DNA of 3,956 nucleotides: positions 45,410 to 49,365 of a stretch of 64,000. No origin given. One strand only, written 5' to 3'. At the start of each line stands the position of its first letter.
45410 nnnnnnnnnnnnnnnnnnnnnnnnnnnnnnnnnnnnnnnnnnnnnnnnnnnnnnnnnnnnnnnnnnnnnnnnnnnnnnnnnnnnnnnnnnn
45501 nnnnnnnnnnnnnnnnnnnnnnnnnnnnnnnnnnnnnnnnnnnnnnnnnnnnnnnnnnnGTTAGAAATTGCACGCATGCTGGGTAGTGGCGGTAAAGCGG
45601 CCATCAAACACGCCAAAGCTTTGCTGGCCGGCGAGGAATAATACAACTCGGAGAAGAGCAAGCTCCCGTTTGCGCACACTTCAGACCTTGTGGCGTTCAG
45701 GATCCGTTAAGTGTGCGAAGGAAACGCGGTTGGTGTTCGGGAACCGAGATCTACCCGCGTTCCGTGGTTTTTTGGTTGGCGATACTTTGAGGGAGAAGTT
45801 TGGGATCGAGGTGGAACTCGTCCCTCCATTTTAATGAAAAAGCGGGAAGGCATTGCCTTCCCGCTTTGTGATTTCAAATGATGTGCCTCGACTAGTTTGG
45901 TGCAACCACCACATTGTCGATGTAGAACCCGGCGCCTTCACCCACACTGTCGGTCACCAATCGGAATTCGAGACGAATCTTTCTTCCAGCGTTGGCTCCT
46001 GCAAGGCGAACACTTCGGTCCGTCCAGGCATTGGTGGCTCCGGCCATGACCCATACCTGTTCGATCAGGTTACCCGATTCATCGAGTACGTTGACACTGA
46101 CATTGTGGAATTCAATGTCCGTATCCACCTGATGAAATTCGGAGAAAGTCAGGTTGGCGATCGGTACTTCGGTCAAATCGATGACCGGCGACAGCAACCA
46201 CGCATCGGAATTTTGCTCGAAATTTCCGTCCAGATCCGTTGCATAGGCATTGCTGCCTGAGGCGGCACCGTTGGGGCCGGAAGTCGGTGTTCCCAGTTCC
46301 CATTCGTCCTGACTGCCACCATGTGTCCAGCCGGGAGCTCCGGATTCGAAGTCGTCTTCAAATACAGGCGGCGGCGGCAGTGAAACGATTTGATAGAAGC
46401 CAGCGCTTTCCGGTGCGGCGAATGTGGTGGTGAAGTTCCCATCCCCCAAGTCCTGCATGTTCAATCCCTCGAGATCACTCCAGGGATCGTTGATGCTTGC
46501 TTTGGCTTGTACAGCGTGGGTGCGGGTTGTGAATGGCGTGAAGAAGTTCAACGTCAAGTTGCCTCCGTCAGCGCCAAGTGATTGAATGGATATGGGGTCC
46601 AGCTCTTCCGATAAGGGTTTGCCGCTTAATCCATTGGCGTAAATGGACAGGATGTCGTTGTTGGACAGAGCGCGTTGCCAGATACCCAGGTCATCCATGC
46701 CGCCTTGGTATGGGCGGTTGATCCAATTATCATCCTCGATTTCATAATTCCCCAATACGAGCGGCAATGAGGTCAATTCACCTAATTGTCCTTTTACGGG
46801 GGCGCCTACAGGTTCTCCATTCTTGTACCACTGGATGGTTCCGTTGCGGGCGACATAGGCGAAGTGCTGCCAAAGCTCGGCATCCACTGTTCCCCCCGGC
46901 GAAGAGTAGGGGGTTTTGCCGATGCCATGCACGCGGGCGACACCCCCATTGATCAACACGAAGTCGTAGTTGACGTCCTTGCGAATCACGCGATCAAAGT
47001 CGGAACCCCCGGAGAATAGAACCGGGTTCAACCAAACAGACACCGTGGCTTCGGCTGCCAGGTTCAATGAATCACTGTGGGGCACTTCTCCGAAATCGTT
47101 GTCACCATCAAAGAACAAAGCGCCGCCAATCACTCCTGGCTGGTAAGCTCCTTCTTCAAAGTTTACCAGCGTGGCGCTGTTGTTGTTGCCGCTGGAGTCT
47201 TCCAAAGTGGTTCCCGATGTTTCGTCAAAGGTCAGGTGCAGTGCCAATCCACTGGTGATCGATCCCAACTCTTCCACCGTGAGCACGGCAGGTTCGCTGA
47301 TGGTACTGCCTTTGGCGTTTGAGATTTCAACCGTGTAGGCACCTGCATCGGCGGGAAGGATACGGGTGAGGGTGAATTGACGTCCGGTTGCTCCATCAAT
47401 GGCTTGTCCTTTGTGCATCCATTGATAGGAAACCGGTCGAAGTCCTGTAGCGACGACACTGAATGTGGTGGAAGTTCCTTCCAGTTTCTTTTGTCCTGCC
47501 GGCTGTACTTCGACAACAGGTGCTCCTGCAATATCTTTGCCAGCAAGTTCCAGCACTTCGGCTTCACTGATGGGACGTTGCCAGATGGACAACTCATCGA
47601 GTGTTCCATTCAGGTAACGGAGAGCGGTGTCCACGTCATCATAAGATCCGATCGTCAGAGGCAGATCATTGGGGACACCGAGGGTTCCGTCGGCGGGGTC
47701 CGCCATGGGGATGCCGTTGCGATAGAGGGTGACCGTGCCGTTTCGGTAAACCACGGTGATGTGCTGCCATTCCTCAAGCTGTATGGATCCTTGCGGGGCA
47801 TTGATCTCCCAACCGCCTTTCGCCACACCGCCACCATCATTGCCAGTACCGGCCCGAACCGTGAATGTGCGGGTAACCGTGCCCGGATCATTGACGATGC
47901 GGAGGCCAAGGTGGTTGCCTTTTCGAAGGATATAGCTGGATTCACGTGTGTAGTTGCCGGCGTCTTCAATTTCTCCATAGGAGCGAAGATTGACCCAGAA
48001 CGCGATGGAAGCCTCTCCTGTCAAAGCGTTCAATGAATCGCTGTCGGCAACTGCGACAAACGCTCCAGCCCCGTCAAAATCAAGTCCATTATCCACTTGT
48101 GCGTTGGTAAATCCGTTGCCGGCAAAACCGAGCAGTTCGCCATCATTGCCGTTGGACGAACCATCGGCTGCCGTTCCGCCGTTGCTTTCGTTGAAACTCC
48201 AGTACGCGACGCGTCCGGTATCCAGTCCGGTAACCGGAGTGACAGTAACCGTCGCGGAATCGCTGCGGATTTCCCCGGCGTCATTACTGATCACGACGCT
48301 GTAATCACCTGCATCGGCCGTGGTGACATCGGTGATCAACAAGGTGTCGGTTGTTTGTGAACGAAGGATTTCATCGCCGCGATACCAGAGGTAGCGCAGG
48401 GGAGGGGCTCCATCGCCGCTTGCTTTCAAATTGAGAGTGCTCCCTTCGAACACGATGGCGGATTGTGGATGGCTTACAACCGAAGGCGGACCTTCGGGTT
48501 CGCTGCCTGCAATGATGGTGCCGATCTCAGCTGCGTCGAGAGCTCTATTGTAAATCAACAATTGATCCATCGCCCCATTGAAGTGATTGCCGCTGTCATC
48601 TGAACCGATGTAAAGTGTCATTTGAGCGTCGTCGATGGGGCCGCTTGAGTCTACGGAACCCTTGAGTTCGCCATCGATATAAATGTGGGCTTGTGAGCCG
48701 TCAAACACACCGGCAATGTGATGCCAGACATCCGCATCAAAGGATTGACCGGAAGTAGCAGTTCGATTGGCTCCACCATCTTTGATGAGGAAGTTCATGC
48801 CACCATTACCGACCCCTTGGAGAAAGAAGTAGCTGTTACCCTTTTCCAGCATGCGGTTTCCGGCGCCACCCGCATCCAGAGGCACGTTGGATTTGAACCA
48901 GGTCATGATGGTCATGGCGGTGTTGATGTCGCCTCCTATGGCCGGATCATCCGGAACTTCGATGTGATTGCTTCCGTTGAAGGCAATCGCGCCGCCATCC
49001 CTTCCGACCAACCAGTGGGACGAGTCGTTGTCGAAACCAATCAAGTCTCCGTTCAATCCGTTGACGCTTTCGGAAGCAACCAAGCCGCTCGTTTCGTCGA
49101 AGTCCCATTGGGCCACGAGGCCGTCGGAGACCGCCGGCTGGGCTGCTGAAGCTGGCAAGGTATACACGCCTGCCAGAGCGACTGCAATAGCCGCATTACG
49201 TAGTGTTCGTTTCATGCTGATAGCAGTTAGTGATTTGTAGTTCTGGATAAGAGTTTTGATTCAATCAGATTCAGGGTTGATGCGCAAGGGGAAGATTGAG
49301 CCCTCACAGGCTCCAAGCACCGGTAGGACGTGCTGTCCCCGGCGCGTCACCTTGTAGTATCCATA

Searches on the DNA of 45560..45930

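Call 70: search_rna_families(source=window, start=45560, end=45930, threshold=evalue, max_evalue=10)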
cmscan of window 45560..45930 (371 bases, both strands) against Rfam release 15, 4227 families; matches with E-value up to 10: 3.
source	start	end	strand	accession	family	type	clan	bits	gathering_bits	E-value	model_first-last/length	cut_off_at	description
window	45823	45869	-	RF01730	Termite-leu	Cis-reg;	-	24.5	51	0.0033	1-78/78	no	Termite-leu RNA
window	45832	45926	-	RF02029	sraA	Gene; sRNA;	-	22.6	56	0.3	1-95/95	no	sraA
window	45839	45867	+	RF04245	MIR169_7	Gene; miRNA;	CL00098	14.6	44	8.3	1-85/85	no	MIR169_7 microRNA precursor family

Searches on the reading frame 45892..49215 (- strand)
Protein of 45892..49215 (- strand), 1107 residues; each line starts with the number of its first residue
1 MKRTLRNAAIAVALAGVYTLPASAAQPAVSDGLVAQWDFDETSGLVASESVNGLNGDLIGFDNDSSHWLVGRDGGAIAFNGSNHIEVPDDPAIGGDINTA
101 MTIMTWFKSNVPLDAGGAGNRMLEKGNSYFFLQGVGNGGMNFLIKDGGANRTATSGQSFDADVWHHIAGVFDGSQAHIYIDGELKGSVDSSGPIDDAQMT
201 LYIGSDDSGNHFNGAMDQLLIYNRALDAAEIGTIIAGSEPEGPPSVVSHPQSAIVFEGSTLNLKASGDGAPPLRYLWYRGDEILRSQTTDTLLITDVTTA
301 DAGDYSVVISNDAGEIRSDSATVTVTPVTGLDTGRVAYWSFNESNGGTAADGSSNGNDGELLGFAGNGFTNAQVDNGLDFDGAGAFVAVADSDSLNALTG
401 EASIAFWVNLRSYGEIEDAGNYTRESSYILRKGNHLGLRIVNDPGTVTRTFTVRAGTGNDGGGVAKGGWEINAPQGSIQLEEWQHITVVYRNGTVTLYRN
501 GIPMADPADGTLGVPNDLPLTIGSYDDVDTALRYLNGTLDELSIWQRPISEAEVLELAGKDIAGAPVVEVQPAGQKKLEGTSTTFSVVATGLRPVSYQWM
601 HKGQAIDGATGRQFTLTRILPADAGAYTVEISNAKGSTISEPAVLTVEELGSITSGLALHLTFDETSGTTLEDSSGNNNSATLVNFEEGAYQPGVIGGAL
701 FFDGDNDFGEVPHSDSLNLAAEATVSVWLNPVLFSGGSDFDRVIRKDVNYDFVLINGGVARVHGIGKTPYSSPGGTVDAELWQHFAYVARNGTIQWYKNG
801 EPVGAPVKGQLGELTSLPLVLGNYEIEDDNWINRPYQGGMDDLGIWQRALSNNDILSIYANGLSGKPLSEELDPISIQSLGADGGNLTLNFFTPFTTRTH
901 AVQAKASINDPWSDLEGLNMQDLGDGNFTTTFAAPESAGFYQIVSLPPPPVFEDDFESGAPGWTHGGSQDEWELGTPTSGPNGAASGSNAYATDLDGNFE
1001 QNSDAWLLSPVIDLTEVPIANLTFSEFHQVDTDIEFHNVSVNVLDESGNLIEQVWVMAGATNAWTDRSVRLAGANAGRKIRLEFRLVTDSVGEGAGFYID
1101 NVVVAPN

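Call 7: search_protein_families(library=pfam, proteins=[window:45892-49215:-], max_evalue=0.01)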
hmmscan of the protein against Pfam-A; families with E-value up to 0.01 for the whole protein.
window:45892-49215:- (1107 aa): 8 families
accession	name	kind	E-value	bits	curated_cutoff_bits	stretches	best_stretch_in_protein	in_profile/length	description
PF13385.13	Laminin_G_3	-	2.9e-63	213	27.6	3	80-231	2-150/151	Concanavalin A-like lectin/glucanases superfamily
PF13927.12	Ig_3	-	3.2e-22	79.3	30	2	243-311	1-78/78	Immunoglobulin domain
PF13895.12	Ig_2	-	2.2e-16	60.3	27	2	248-325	6-79/79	Immunoglobulin domain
PF07679.22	I-set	-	6.6e-16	58.6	23.7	2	244-325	1-90/90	Immunoglobulin I-set domain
PF20773.4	InhA-like_MAM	-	9.5e-08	32.2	26.9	1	1008-1104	53-162/191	Immune inhibitor A-like, MAM domain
PF02210.31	Laminin_G_2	-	4.7e-05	24.3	22.9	1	127-219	18-121/126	Laminin G domain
PF00047.31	ig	-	4.9e-05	24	21.8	0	255-311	5-72/81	Immunoglobulin domain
PF06439.18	3keto-disac_hyd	-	0.00028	21.4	26.8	0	472-510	116-154/187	3-keto-disaccharide hydrolase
